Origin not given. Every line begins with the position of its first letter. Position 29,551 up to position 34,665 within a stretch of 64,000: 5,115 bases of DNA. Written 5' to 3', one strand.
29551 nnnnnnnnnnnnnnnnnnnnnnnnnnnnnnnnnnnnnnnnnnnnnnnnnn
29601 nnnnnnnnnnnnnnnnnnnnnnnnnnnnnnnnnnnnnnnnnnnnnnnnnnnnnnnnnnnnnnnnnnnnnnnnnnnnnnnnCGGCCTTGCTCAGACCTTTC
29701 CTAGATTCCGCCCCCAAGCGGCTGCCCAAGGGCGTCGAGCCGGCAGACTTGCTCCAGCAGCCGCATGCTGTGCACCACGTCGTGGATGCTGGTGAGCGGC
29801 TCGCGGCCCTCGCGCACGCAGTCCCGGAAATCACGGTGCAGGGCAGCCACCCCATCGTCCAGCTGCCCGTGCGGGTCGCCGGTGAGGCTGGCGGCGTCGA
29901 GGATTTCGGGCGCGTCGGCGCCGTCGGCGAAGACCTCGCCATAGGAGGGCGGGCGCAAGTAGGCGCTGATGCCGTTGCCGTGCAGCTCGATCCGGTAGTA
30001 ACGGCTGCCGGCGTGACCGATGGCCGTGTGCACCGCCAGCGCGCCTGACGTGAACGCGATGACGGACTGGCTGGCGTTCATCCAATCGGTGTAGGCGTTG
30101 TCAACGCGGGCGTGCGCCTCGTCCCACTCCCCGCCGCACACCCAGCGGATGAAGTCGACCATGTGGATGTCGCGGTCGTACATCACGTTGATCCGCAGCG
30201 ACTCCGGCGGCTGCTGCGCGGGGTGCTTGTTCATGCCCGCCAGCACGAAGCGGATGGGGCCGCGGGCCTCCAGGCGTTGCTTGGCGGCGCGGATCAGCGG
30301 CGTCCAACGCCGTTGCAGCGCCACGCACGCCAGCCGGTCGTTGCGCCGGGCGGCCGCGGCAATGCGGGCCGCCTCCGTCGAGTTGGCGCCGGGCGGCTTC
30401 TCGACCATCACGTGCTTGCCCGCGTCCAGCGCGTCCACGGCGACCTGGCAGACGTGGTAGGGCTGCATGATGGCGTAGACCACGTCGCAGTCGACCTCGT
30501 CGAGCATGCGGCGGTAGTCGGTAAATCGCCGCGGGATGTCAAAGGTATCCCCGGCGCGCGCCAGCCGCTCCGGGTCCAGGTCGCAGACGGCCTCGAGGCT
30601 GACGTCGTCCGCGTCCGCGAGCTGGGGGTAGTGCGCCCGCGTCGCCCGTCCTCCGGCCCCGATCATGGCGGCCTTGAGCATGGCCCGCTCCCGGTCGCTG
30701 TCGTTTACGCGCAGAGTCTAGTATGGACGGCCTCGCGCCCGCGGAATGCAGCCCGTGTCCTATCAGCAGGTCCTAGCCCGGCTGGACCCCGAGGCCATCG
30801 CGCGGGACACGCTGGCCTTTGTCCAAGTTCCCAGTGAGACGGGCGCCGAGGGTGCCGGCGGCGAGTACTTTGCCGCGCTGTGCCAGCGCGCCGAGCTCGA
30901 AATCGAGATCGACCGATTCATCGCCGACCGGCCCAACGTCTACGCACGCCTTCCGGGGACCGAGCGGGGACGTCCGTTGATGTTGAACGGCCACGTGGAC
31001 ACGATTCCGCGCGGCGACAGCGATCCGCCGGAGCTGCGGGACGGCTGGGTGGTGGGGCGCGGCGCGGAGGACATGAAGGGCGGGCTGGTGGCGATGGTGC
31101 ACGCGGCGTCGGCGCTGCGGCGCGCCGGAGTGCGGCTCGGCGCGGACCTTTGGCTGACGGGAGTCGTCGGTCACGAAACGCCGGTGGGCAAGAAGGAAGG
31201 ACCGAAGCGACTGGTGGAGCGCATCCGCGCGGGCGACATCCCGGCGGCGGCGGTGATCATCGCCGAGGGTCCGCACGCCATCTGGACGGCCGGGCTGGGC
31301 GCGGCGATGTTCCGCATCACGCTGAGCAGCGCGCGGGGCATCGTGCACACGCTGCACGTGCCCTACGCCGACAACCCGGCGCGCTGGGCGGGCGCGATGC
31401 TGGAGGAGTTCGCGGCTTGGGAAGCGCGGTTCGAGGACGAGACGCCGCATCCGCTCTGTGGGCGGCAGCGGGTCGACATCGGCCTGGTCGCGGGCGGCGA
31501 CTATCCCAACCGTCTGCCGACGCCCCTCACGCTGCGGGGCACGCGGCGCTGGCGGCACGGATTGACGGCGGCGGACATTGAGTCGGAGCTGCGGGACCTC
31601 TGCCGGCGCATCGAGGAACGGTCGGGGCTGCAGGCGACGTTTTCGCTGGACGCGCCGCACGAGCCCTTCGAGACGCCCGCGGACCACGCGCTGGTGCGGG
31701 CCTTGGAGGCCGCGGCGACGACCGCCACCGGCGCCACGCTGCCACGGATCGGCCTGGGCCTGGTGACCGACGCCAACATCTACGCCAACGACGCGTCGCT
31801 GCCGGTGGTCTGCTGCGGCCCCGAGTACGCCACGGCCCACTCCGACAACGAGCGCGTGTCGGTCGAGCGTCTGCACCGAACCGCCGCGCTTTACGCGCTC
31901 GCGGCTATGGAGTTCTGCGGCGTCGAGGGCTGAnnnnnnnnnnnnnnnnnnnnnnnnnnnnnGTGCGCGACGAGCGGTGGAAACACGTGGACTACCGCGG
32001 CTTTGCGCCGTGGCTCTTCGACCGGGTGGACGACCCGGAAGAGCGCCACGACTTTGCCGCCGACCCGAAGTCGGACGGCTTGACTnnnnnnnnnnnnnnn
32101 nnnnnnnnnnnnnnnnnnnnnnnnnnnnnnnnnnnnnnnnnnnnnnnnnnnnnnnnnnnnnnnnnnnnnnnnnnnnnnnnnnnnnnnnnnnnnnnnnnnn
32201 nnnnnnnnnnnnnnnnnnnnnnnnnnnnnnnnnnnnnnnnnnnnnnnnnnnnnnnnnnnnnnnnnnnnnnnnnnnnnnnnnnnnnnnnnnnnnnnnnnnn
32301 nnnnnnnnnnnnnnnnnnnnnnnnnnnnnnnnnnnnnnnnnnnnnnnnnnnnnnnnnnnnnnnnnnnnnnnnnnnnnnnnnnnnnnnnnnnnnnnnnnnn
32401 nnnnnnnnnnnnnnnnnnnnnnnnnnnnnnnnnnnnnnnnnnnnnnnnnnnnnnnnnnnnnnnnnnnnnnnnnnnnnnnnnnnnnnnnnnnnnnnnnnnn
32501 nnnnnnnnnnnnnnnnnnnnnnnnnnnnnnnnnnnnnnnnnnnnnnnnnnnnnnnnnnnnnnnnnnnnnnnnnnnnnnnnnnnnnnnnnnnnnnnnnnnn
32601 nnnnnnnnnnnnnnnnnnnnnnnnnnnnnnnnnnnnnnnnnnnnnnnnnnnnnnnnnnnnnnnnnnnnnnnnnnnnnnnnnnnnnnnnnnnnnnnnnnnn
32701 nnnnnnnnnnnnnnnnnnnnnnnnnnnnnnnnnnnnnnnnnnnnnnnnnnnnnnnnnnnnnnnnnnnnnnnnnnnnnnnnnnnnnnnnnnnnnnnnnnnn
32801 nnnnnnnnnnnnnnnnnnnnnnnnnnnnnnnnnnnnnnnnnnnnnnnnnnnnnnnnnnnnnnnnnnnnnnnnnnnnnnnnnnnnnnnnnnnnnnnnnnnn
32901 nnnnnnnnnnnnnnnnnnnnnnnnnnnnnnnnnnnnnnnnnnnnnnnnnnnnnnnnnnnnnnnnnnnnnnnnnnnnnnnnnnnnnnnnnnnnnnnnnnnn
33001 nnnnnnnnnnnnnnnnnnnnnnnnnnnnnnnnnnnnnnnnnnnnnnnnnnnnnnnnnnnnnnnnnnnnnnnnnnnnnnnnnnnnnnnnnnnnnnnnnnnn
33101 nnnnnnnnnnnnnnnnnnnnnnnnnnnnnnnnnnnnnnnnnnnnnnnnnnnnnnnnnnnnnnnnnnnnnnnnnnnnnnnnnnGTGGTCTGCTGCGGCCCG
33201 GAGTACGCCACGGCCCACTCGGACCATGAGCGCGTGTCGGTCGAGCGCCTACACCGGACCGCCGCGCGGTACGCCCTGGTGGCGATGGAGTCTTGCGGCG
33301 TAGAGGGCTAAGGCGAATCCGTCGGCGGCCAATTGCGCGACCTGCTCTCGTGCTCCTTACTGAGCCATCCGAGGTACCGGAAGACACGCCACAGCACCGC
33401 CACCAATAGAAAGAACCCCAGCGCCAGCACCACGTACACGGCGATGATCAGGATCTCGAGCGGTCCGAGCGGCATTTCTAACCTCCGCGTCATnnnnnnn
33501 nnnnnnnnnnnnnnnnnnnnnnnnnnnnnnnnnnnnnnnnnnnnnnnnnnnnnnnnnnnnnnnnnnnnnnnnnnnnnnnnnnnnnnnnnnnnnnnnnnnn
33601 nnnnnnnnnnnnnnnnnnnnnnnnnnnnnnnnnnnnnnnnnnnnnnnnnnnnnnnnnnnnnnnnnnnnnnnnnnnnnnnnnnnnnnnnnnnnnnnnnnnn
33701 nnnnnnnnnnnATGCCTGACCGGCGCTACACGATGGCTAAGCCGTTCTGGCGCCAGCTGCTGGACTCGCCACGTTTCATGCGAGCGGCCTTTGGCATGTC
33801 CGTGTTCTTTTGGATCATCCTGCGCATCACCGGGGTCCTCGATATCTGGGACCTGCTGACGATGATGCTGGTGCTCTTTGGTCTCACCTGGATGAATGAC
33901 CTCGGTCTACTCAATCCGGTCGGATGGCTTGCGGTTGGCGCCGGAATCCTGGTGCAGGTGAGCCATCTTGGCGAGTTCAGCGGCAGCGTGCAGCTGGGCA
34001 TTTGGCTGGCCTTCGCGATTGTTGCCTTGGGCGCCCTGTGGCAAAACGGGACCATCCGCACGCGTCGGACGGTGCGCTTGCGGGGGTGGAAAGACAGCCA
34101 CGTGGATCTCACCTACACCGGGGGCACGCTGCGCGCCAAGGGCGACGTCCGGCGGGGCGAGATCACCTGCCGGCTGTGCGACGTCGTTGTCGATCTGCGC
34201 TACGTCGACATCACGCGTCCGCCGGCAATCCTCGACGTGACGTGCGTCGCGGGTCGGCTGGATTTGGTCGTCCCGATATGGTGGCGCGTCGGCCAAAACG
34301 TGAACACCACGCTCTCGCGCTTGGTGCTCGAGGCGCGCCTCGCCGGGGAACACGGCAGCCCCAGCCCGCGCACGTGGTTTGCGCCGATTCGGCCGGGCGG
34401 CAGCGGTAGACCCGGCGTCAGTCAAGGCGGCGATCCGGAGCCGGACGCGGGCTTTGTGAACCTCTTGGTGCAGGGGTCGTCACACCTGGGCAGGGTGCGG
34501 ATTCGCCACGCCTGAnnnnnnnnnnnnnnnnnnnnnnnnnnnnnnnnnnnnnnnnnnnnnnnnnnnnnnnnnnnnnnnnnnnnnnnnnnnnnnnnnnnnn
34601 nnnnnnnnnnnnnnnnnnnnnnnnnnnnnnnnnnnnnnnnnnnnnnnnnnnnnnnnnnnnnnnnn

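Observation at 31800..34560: ~1.4-kb tandem segmental duplication carrying a LiaF-like membrane gene and a remnant of the peptidase 3' end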

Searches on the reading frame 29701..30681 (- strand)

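Call 4: search_protein_families(library=pfam, proteins=[window:29701-30681:-], max_evalue=0.1)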
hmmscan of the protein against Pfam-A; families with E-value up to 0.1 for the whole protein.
window:29701-30681:- (326 aa): 5 families
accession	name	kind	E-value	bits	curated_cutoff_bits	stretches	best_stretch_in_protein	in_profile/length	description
PF01408.29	GFO_IDH_MocA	-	6.8e-19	69.2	24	1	3-120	2-118/120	Oxidoreductase family, NAD-binding Rossmann fold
PF22725.1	GFO_IDH_MocA_C3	-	1.2e-06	29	27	1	165-236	44-119/124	GFO/IDH/MocA C-terminal domain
PF19858.4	OxRdtase_C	-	0.00092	19.1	26.3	1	276-312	123-159/163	Bacterial oxidoreductases, C-terminal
PF21378.2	YceM-like_C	-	0.0024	18.6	27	1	130-232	3-99/120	YceM-like, C-terminal domain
PF03447.22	NAD_binding_3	-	0.069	14.3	24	0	26-116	21-111/116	Homoserine dehydrogenase, NAD binding domain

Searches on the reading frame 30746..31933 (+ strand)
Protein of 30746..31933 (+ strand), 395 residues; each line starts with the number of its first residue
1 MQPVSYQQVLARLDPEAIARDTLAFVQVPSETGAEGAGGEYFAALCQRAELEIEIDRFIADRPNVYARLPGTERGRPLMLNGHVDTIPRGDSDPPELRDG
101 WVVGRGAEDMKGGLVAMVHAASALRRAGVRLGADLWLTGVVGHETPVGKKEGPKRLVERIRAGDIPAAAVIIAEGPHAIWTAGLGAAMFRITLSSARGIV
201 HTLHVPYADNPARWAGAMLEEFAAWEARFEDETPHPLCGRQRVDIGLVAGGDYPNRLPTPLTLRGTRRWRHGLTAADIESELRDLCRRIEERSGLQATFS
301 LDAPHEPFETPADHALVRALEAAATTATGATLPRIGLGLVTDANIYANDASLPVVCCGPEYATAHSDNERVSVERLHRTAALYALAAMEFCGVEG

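Call 4: search_protein_families(library=pfam, proteins=[window:30746-31933:+], max_evalue=0.1)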
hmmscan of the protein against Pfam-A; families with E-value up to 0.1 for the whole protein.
window:30746-31933:+ (395 aa): 3 families
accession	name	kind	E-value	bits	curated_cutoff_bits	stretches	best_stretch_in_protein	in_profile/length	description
PF01546.33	Peptidase_M20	-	8.4e-26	91.6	24.6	1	79-388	1-205/206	Peptidase family M20/M25/M40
PF04389.22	Peptidase_M28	-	0.00015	22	21.3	1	64-131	1-54/193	Peptidase family M28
PF03771.21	SPDY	-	0.042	14.3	25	0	199-237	6-47/61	Domain of unknown function (DUF317)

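Call 50: search_protein_families(library=ncbifam, proteins=[window:30746-31933:+], max_evalue=0.1)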
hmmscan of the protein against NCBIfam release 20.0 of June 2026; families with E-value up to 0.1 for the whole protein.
window:30746-31933:+ (395 aa): 43 families (the best 25 are shown)
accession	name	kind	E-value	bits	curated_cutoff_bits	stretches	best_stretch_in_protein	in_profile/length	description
TIGR01910.1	DapE-ArgE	subfamily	2.9e-38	132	217.6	1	25-380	7-371/373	ArgE/DapE family deacylase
NF005306.0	PRK06837.1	subfamily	3.7e-35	121.6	376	1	60-394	81-425/427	ArgE/DapE family deacylase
NF006365.0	PRK08588.1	subfamily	2.3e-29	102.9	289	1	25-390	16-380/383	succinyl-diaminopimelate desuccinylase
NF005373.0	PRK06915.1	equivalog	1e-26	93.9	428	1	59-394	77-421/422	peptidase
NF009557.0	PRK13009.1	equivalog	7.7e-24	84.5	284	1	24-385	11-369/377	succinyl-diaminopimelate desuccinylase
TIGR01892.1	AcOrn-deacetyl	equivalog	1.5e-18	67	297.7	1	49-383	31-361/365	acetylornithine deacetylase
NF006399.0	PRK08651.1-2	equivalog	3e-18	66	381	2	46-187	38-180/405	succinyl-diaminopimelate desuccinylase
NF006370.0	PRK08596.1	equivalog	7e-18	64.4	412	2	40-164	44-174/425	acetylornithine deacetylase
NF010589.0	PRK13983.1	equivalog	2.2e-17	63.1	333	2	60-144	69-161/409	M20 family metallo-hydrolase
NF006402.0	PRK08651.1-5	equivalog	7.1e-17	61.4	369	1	55-382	37-359/369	succinyl-diaminopimelate desuccinylase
NF006400.0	PRK08651.1-3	equivalog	1.7e-16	60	374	1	65-385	75-401/410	succinyl-diaminopimelate desuccinylase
NF003367.0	PRK04443.1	equivalog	3.2e-16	59.6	363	2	24-147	15-123/349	[LysW]-lysine hydrolase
TIGR01900.1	dapE-gram_pos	equivalog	6.9e-16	58.1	304.2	1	18-382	5-345/351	succinyl-diaminopimelate desuccinylase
TIGR01246.1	dapE_proteo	equivalog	9.2e-16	57.8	361.8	1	26-384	9-364/370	succinyl-diaminopimelate desuccinylase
NF005710.0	PRK07522.1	subfamily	3.6e-15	56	412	1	61-382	55-380/391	acetylornithine deacetylase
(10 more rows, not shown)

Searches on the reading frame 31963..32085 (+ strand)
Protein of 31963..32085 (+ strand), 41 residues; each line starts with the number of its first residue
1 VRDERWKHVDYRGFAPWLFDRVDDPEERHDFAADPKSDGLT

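Call 50: search_protein_families(library=ncbifam, proteins=[window:31963-32085:+], max_evalue=0.1)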
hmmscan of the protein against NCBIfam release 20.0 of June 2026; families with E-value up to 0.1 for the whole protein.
window:31963-32085:+ (41 aa): 2 families
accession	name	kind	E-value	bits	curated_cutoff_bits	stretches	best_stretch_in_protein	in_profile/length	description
NF045661.1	HdlasePehA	equivalog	0.00092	17.9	900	1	2-36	435-469/506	phosphoric/sulfuric ester hydrolase PehA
TIGR03417.1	chol_sulfatase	equivalog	0.051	12.4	433.45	1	1-38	389-426/500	choline-sulfatase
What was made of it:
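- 31963..32088 (+): 41-codon fragment resembling the C-terminal end of a sulfatase-type hydrolase, probably a gene remnant. Found only in the window's own lineage. NCBIfam PehA positions 435-469 of 506, E=9e-4; choline-sulfatase E=0.05 (call 50).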

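Call 51: search_protein_families(library=pfam, proteins=[window:31963-32085:+], max_evalue=5)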
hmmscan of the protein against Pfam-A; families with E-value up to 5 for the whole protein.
window:31963-32085:+ (41 aa): 1 family
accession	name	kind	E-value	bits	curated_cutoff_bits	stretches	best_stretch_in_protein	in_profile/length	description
PF22120.2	T6SS_Tse3_N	-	0.27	12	27.2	1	8-30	44-66/104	T6SS, Peptidoglycan muramidase Tse3, N-terminal domain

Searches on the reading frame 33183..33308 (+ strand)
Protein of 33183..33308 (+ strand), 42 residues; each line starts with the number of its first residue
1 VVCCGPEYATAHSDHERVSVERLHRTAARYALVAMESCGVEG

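Call 51: search_protein_families(library=pfam, proteins=[window:33183-33308:+], max_evalue=5)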
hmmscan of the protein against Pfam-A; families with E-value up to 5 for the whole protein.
window:33183-33308:+ (42 aa): 1 family
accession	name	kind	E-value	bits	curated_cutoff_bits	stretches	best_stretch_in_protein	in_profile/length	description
PF01546.33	Peptidase_M20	-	0.043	14.1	24.6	1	2-35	172-205/206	Peptidase family M20/M25/M40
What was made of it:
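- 33176..33311 (+): Remnant of the peptidase 3' end: 88% identical to 31798-31931, still an open 42-codon frame. Pfam Peptidase_M20 positions 172-205 of 206, E=0.043 (call 51).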

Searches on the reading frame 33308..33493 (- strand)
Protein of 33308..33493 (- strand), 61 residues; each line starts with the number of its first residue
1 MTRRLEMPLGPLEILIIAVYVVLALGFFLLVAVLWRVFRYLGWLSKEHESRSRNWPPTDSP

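Call 4: search_protein_families(library=pfam, proteins=[window:33308-33493:-], max_evalue=0.1)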
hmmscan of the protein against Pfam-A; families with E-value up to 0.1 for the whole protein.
window:33308-33493:- (61 aa): 1 family
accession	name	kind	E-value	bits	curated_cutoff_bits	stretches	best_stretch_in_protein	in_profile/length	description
PF08285.16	DPM3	-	0.096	13.3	25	0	14-39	37-62/90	Dolichol-phosphate mannosyltransferase subunit 3 (DPM3)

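Call 51: search_protein_families(library=pfam, proteins=[window:33308-33493:-], max_evalue=5)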
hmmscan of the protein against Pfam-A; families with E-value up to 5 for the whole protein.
window:33308-33493:- (61 aa): 4 families
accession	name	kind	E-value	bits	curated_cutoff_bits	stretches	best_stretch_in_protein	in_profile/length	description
PF08285.16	DPM3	-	0.096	13.3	25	1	14-39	37-62/90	Dolichol-phosphate mannosyltransferase subunit 3 (DPM3)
PF07219.19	HemY_N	-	0.11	13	31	1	18-49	17-48/107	HemY protein N-terminus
PF10344.16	Hobbit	-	0.14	9.6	24.5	1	19-48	2-32/2372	Hobbit/FMP27/BTLP2 family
PF15664.10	TMEM252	-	0.2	11.8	27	1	16-39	12-36/139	Transmembrane protein 252 family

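Call 62: find_homologous_proteins(query=window:33308-33493:-, max_evalue=0.01)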
Query window:33308-33493:- (61 aa): 2 proteins with E <= 0.01 among 4 candidates.
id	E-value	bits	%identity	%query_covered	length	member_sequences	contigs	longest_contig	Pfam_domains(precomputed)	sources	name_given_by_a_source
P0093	2.5e-29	118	100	90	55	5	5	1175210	-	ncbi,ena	-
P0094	2.0e-15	74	75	90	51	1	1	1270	-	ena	-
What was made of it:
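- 33308..33475 (-): Small ORF of 55 aa from the conserved ATG, with one TM helix. Probably a real small membrane-protein gene. Its stop codon overlaps the remnant's stop codon. The only homologue is P0094, 75% identical (call 62).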

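Call 63: find_encoding_contigs(protein=P0094, flank=2000, max_places=3)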
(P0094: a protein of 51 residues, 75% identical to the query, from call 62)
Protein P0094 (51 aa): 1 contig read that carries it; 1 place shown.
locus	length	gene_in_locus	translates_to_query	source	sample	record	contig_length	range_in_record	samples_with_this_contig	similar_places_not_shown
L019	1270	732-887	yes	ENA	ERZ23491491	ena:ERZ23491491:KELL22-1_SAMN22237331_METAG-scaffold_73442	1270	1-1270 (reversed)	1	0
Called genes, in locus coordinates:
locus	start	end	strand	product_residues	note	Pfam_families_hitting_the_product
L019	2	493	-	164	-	?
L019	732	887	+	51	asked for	-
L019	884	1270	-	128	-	?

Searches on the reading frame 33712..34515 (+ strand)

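Call 4: search_protein_families(library=pfam, proteins=[window:33712-34515:+], max_evalue=0.1)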
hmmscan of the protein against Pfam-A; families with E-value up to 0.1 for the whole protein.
window:33712-34515:+ (267 aa): 0 families

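Call 50: search_protein_families(library=ncbifam, proteins=[window:33712-34515:+], max_evalue=0.1)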
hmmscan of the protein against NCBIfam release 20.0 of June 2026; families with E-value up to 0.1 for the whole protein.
window:33712-34515:+ (267 aa): 1 family
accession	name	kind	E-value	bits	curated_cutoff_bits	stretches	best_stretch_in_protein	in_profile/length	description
NF038020.1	HeR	equivalog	0.072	12.6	100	1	19-56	92-129/244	heliorhodopsin HeR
